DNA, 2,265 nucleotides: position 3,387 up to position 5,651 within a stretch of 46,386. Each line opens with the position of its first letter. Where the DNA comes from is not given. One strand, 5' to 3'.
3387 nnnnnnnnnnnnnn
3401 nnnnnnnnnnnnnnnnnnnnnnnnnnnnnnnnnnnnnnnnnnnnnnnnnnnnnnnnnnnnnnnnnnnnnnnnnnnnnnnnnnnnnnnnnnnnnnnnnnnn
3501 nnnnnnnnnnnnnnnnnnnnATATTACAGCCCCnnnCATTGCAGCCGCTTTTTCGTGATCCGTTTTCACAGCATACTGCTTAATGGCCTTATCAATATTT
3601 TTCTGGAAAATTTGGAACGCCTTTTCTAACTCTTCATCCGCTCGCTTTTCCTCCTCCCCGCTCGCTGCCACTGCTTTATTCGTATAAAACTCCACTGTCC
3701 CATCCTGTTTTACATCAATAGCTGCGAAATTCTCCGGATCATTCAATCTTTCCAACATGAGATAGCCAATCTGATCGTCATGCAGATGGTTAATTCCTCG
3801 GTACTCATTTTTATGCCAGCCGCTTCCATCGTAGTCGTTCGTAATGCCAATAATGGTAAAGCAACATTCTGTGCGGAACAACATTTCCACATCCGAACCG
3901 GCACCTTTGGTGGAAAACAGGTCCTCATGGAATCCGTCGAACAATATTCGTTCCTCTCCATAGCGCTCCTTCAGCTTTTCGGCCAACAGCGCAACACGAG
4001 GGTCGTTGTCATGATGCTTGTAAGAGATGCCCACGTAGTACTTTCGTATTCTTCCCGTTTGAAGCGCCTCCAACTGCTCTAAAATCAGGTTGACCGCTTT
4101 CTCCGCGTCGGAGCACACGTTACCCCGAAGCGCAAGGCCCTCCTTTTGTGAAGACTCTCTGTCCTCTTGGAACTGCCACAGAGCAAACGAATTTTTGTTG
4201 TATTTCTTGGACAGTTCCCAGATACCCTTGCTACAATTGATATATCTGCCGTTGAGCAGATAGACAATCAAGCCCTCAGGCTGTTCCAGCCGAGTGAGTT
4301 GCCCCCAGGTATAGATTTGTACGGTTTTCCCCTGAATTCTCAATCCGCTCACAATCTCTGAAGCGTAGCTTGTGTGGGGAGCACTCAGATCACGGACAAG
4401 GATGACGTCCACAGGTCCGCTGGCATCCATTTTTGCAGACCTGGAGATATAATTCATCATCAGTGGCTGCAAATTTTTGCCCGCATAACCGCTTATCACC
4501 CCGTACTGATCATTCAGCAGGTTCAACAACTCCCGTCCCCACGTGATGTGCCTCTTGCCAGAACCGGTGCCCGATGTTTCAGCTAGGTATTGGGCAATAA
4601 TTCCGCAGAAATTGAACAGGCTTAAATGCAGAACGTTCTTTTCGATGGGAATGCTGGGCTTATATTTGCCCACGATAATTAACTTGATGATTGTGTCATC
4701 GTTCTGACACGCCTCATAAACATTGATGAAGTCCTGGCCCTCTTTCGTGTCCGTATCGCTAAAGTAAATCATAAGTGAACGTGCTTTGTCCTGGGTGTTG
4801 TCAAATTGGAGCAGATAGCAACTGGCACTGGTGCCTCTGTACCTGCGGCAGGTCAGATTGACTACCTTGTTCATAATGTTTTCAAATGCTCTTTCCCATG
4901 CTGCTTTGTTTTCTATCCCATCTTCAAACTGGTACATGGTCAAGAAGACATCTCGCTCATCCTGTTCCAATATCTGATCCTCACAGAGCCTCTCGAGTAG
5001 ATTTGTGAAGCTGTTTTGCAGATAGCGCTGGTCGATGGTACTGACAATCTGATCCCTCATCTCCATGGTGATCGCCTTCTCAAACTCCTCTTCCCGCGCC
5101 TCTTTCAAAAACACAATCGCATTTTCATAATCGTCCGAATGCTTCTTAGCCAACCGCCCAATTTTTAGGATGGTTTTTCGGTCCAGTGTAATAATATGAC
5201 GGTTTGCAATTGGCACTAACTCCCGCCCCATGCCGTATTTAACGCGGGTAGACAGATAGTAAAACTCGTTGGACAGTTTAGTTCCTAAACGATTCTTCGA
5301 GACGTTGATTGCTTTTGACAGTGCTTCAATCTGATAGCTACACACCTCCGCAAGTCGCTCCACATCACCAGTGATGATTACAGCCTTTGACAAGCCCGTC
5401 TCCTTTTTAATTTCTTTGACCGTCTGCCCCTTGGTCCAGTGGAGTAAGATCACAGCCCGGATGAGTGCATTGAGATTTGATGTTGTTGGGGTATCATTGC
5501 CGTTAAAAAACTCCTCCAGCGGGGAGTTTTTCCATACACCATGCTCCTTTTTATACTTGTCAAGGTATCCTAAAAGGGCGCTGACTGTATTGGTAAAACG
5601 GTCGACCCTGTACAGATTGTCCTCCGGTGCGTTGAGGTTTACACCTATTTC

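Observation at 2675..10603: Candidate undescribed defence operon: two Hel308/Ski2-like helicases, one fused to a TIR-like domain, plus a 2TM-Macro (Thoeris II ThsA-like) effector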

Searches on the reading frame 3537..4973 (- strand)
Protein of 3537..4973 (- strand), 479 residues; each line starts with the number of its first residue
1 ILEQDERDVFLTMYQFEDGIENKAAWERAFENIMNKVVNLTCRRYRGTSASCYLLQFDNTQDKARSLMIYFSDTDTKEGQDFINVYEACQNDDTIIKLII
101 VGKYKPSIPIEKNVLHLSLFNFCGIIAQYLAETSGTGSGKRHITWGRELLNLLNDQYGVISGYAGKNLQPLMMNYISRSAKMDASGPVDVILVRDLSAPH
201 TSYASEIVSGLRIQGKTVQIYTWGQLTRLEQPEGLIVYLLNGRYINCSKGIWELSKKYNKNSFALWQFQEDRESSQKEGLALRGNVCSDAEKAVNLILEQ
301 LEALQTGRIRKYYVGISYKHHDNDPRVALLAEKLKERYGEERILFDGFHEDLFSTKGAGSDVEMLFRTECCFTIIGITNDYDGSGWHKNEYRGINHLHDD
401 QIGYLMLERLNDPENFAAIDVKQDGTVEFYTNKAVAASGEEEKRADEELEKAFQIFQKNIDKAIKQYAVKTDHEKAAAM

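Call 40: predict_structure(alignment_id=A3)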
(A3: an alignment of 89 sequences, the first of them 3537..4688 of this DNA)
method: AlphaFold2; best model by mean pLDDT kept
length: 384 residues; sequences in the alignment: 89
mean_pLDDT: 83.7   pTM: 0.70
mean pLDDT of the five models: 83.7, 82.6, 81.6, 81.4, 81.5
residues with pLDDT >= 90: 143; 70-90: 179; 50-70: 61; < 50: 1
segments of 3 or more residues with pLDDT < 50: none
pLDDT, mean of each block of 10 residues (from residue 1): 59 62 81 76 55 87 73 80 70 93 85 97 92 88 87 87 90 91 84 96 92 83 84 96 93 90 85 92 80 78 91 87 75 81 83 95 94 73 66
secondary structure, 60 per line:
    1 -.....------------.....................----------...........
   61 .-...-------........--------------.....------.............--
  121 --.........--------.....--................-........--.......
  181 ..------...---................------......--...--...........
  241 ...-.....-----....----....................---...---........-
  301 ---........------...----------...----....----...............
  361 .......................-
elements in order: E2-6 E19-23 H24-39 H50-60 E63-65 H73-80 E95-99 H106-118 E123-127 H128-131 E140-144 H147-152 H154-162 E167-171 H174-182 E189-191 H195-210 E217-222 H230-243 H255-258 H263-274 E275-282 H292-299 E307-311 E331-333 H338-341 H346-383

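Call 42: fold_search(model_id=the predicted structure, library=pdb)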
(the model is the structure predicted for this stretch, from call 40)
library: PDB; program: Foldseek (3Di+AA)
matches with E <= 10: 879; with E <= 0.001: 0
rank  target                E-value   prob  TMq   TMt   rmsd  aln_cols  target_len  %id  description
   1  8yym_A                1.4e-03  1.00  0.26  0.64   5.6       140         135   14  Cryo-EM structure of cylindrical fiber of MyD88 TIR (released 2025-03-26)
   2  7dnr_B                1.8e-03  0.63  0.20  0.21  22.2       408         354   13  Crystal Structure of Zn-bound SIS Domain of Glucosamine-6-P Synthase from E. coli (released 2021-12-15)
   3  3ooj_E                3.1e-03  0.57  0.20  0.14  22.6       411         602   12  C1A mutant of E. coli GlmS in complex with glucose-6P and glutamate (released 2011-10-19)
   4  7beq                  3.6e-03  1.00  0.24  0.57   6.3       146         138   13  MicroED structure of the MyD88 TIR domain higher-order assembly (released 2021-03-10)
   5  2vf4                  4.3e-03  0.57  0.20  0.21  21.2       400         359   12  E. coli glucosamine-6-P synthase (released 2008-03-04)
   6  8w8m_1A               5.4e-03  1.00  0.25  0.63   5.6       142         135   14  Cryo-EM structure of helical filament of MyD88 TIR (released 2024-09-04)
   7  3ooj_C                7.7e-03  0.57  0.21  0.15  22.1       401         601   12  C1A mutant of E. coli GlmS in complex with glucose-6P and glutamate (released 2011-10-19)
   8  8qlo_A                9.1e-03  1.00  0.24  0.21   8.9       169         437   20  CryoEM structure of the apo SPARTA (BabAgo/TIR-APAZ) complex (released 2024-01-31)
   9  3mf4_A                1.0e-02  0.96  0.30  0.41  11.6       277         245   12  Crystal structure of putative two-component system response regulator/ggdef domain protein (released 2010-04-14)
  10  3ooj_A                1.1e-02  0.51  0.21  0.15  21.1       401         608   13  C1A mutant of E. coli GlmS in complex with glucose-6P and glutamate (released 2011-10-19)
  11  3tbf_H                1.1e-02  0.66  0.22  0.23  18.8       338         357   10  C-terminal domain of glucosamine-fructose-6-phosphate aminotransferase from Francisella tularensis. (released 2011-08-24)
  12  1tzb_A                1.1e-02  0.60  0.18  0.22  17.8       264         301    8  Crystal structure of native phosphoglucose/phosphomannose isomerase from Pyrobaculum aerophilum (released 2004-07-20)
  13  4s1w_B                1.2e-02  0.69  0.21  0.23  17.4       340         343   11  Structure of a putative Glutamine--Fructose-6-Phosphate Aminotransferase from Staphylococcus aureus subsp. aureus Mu50 (released 2015-03-18)
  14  8ifl_A                1.3e-02  0.99  0.24  0.23   8.8       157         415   19  Cryo-EM structure of tetrameric SPARTA gRNA-ssDNA target complex in state 1 (released 2024-01-17)
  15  7uxu_A                1.4e-02  1.00  0.25  0.64   5.6       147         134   18  CryoEM structure of the TIR domain from AbTir in complex with 3AD (released 2022-09-07)
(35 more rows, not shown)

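Call 104: search_protein_representatives(protein=window:3537-4973:-)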
Query: 479 residues. Proteins with E-value up to 0.001 (for the whole library): 26; up to 1e-10: 2; up to 1e-30: 1. The best 26 are listed.
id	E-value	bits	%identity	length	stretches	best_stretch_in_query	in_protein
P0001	0.0e+00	1093.1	100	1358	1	1-479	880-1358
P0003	1.1e-12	63.8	28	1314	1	89-395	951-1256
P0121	3.1e-08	49.1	32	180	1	309-433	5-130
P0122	5.5e-06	41.7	33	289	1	310-421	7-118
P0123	2.3e-05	39.6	27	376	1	291-396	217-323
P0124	3.3e-05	39.1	31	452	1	310-414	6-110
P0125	3.9e-05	38.9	31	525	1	307-414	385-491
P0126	7.4e-05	38.0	31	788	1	308-398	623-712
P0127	7.5e-05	37.9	31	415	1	311-429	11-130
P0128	1.6e-04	36.9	29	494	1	310-431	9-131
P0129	1.8e-04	36.7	31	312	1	309-396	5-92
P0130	1.8e-04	36.7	30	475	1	307-421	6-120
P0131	2.1e-04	36.4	31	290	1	311-435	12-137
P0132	2.1e-04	36.4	27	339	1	308-421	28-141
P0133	2.2e-04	36.4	28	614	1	310-451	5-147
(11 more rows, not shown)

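Call 105: search_protein_families(library=pfam, proteins=[P0121, P0122, P0123, P0124, P0125, P0126, P0127, P0128, P0129, P0130], max_evalue=0.01)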
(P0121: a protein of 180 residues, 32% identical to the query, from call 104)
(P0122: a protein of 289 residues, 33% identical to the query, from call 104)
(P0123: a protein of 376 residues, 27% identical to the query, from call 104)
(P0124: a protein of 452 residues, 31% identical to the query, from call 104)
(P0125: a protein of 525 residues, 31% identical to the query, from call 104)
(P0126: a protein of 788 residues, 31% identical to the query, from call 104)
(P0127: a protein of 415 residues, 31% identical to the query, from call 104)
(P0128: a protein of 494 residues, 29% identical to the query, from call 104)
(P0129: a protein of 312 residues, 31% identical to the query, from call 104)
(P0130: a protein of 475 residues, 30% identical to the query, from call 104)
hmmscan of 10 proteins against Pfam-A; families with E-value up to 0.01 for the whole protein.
P0121 (180 aa): 1 family
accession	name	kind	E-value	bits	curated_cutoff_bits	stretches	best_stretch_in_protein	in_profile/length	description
PF13676.11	TIR_2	-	4.5e-10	40.5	28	1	12-126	3-108/122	TIR domain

P0122 (289 aa): 2 families
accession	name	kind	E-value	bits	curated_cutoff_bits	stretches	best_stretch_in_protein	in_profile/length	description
PF13676.11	TIR_2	-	5.2e-08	33.8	28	1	11-128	1-109/122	TIR domain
PF07719.23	TPR_2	-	0.0087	16.6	27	0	226-254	5-33/34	Tetratricopeptide repeat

P0123 (376 aa): 2 families
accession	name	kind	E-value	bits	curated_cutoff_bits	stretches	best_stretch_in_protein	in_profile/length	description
PF13676.11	TIR_2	-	4.1e-10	40.7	28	1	242-363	1-114/122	TIR domain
PF04326.19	SLFN_AlbA_2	-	1.7e-08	35.5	25.3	1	121-222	6-117/118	Schlafen, AlbA_2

P0124 (452 aa): 1 family
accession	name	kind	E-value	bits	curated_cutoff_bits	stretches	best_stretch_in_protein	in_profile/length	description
PF13676.11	TIR_2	-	1.7e-07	32.2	28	1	12-131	3-111/122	TIR domain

P0125 (525 aa): 7 families
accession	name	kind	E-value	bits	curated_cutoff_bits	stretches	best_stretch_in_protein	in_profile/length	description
PF13676.11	TIR_2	-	1.5e-11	45.3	28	1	392-489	1-93/122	TIR domain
PF13191.12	AAA_16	-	6.7e-08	33.6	32.6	1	36-168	2-150/167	AAA ATPase domain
PF01637.24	ATPase_2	-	4.9e-07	30.2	33.2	1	36-256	1-219/225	ATPase domain predominantly from Archaea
PF05729.18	NACHT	-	6.9e-06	26.4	26.7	1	57-232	2-162/167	NACHT domain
PF13401.12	AAA_22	-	6.7e-05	23.7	27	1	56-174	6-105/130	AAA domain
PF14516.12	AAA_35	-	0.0002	20.7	27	1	57-188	33-161/331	AAA-like domain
PF20703.3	nSTAND1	-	0.00037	20.7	27.1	1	31-184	11-148/379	Novel STAND NTPase 1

P0126 (788 aa): 8 families
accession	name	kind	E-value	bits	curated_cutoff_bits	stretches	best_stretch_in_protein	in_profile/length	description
PF08269.17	dCache_2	-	1.4e-07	31.4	26.5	1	135-240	94-186/298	Cache domain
PF13426.13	PAS_9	-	5.4e-07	30.3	27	1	279-375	3-103/103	PAS domain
PF13188.13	PAS_8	-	1.1e-05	25.6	21.8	1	268-319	2-50/65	PAS domain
PF13676.11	TIR_2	-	1.2e-05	26.2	28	1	629-727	1-93/122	TIR domain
PF17200.10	sCache_2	-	2.3e-05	24.8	25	1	119-240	40-145/155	Single Cache domain 2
PF08448.16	PAS_4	-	5e-05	23.9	23.1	1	276-377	4-109/110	PAS fold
PF08447.18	PAS_3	-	0.00043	20.9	25.6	1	290-367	2-83/89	PAS fold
PF00989.32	PAS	-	0.00079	19.9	22.6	1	278-334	12-68/113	PAS fold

P0127 (415 aa): 3 families
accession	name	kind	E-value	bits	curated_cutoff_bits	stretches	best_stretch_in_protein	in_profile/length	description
PF13676.11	TIR_2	-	1.4e-09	38.9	28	1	16-133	3-111/122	TIR domain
PF13401.12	AAA_22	-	3.7e-05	24.5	27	1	210-330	5-122/130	AAA domain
PF20703.3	nSTAND1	-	0.00051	20.2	27.1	1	189-411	12-240/379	Novel STAND NTPase 1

P0128 (494 aa): 3 families
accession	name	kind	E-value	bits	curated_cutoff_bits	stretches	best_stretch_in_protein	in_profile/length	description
PF13676.11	TIR_2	-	2e-06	28.8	28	1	13-140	1-121/122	TIR domain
PF05729.18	NACHT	-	0.00072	19.9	26.7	1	214-344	10-132/167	NACHT domain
PF13191.12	AAA_16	-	0.0018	19.2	32.6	1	179-329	2-156/167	AAA ATPase domain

P0129 (312 aa): 1 family
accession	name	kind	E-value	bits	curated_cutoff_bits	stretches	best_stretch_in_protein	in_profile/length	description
PF13676.11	TIR_2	-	3.9e-05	24.6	28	1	10-139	1-122/122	TIR domain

P0130 (475 aa): 2 families
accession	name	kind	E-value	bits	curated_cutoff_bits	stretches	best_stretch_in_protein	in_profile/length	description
PF13676.11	TIR_2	-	3.7e-07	31.1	28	1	13-111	1-93/122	TIR domain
PF07719.23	TPR_2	-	0.00085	19.7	27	0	263-294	1-32/34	Tetratricopeptide repeat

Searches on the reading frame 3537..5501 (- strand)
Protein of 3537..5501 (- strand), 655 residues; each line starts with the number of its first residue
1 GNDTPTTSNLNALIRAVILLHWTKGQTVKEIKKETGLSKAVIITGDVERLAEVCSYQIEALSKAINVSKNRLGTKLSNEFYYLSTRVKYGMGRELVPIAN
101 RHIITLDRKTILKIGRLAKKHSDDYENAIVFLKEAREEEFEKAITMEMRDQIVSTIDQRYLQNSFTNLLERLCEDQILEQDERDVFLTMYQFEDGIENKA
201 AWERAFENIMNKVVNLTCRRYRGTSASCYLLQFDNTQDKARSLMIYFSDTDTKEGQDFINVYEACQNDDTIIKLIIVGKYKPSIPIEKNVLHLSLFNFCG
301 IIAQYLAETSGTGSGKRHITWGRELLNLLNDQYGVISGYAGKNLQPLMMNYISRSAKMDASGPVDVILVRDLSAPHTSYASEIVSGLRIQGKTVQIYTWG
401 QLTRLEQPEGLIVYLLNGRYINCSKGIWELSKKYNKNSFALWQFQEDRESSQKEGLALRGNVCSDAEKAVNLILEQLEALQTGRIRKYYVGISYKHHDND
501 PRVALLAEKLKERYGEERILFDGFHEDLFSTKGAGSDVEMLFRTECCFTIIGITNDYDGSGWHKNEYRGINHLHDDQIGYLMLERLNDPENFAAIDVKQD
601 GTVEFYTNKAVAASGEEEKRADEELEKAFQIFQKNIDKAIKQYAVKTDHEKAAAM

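Call 88: search_dna_similar(query=window:3537-5501:-, collection=plasmids, mode=protein, max_rows=10)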
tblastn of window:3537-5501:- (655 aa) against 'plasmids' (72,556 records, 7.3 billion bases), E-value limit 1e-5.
No match.

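Call 89: search_dna_similar(query=window:3537-5501:-, collection=phages, mode=protein, max_rows=10)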
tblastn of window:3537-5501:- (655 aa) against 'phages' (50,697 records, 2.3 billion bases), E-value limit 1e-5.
No match.
